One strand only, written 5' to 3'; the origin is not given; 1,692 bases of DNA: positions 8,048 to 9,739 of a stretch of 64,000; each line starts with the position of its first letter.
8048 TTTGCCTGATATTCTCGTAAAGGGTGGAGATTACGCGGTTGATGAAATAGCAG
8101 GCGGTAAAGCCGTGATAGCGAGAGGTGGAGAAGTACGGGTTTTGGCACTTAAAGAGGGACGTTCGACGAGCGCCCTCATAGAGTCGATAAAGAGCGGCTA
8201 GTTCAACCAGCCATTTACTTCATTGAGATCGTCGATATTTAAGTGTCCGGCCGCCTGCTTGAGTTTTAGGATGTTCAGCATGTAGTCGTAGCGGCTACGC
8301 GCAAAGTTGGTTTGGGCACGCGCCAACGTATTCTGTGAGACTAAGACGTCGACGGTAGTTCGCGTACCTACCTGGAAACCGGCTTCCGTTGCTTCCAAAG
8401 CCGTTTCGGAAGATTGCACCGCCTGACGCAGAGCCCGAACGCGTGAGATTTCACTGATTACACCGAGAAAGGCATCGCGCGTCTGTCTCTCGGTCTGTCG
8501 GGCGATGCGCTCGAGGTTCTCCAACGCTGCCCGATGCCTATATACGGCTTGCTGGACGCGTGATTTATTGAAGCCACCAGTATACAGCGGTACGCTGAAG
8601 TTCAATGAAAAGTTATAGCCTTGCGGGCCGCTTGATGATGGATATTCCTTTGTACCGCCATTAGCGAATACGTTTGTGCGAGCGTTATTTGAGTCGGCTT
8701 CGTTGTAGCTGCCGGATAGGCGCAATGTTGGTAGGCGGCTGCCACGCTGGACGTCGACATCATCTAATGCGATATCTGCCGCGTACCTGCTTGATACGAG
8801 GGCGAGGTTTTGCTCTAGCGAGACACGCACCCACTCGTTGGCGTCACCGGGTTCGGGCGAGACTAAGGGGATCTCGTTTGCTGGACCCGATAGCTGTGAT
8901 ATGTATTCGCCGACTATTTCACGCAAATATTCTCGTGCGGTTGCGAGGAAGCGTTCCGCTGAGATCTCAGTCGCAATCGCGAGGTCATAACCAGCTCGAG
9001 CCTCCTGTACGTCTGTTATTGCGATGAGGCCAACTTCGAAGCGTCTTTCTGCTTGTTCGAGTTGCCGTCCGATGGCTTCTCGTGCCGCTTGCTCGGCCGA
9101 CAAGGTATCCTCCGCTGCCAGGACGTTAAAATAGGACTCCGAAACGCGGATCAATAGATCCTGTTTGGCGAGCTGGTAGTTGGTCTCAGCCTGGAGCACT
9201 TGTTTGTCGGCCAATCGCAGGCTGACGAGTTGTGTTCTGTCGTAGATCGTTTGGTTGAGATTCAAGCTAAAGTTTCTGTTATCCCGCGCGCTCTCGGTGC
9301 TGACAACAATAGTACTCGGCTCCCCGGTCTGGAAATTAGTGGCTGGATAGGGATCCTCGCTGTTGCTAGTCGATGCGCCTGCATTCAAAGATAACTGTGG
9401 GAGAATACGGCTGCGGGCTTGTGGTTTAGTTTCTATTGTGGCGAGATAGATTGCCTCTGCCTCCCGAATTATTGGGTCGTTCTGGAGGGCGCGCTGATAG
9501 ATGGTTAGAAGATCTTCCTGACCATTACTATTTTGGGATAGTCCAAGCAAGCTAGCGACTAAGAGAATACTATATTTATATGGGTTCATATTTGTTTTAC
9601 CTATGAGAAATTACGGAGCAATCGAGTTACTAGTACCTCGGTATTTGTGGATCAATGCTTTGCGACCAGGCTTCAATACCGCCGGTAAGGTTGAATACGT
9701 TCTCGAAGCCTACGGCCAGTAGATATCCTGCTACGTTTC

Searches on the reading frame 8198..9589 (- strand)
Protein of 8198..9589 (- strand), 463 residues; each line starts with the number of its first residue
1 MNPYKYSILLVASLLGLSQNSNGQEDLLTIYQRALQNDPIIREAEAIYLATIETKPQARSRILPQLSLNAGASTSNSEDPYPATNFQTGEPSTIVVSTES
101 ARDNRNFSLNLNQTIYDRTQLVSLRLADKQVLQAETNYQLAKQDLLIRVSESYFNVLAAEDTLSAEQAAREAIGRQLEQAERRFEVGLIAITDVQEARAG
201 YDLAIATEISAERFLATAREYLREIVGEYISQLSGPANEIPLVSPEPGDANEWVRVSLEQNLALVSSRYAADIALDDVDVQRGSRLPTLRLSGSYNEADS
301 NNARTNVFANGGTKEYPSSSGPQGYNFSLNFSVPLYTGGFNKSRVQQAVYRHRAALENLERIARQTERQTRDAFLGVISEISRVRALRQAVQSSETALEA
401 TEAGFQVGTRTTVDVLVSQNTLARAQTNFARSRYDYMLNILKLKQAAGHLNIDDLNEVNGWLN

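Call 15: find_encoding_contigs(protein=window:8198-9589:-, flank=10000, max_places=8)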
Protein window:8198-9589:- (463 aa): 12 contigs read that carry it; 8 places shown.
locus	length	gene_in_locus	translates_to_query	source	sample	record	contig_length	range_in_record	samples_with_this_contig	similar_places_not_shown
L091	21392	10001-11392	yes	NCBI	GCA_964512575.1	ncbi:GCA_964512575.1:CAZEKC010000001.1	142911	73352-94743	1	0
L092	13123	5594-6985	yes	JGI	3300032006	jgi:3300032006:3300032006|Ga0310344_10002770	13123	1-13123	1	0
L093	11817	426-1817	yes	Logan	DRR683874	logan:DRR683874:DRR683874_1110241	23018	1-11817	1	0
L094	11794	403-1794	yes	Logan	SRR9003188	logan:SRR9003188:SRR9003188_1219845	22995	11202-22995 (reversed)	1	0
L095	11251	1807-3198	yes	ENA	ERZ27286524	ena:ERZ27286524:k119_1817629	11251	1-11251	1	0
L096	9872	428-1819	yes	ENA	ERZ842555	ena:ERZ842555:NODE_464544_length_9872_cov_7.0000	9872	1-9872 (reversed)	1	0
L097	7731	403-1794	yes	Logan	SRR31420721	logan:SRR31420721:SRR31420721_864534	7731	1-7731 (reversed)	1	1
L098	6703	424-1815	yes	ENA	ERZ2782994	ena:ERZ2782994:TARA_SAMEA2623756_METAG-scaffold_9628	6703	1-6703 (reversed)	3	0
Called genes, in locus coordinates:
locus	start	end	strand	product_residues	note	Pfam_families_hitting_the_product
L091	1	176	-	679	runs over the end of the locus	PF00456:Transketolase_N, PF02779:Transket_pyr, PF02780:Transketolase_C, PF22613:Transketolase_C_1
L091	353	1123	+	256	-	PF00149:Metallophos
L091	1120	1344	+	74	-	-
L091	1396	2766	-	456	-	PF01225:Mur_ligase, PF08245:Mur_ligase_M, PF02875:Mur_ligase_C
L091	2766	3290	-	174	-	-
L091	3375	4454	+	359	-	PF01612:DNA_pol_A_exo1, PF00570:HRDC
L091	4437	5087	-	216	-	PF00406:ADK, PF13207:AAA_17, PF13238:AAA_18 (weak), PF05191:ADK_lid (weak)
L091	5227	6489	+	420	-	PF00365:PFK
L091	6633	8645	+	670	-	PF03030:H_PPase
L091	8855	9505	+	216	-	PF01135:PCMT, PF00398:RrnaAD, PF01209:Ubie_methyltran (weak), PF13847:Methyltransf_31, PF13649:Methyltransf_25, PF08241:Methyltransf_11, PF08242:Methyltransf_12 (weak)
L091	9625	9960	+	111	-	PF00581:Rhodanese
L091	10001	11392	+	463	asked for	PF02321:OEP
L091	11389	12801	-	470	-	PF00294:PfkB, PF01467:CTP_transf_like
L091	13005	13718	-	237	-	PF12637:TSCPD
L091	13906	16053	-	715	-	PF00317:Ribonuc_red_lgN, PF02867:Ribonuc_red_lgC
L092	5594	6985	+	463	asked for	PF02321:OEP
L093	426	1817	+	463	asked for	PF02321:OEP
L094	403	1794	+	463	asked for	PF02321:OEP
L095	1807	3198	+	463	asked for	PF02321:OEP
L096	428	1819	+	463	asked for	PF02321:OEP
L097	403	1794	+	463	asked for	PF02321:OEP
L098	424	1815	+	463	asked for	PF02321:OEP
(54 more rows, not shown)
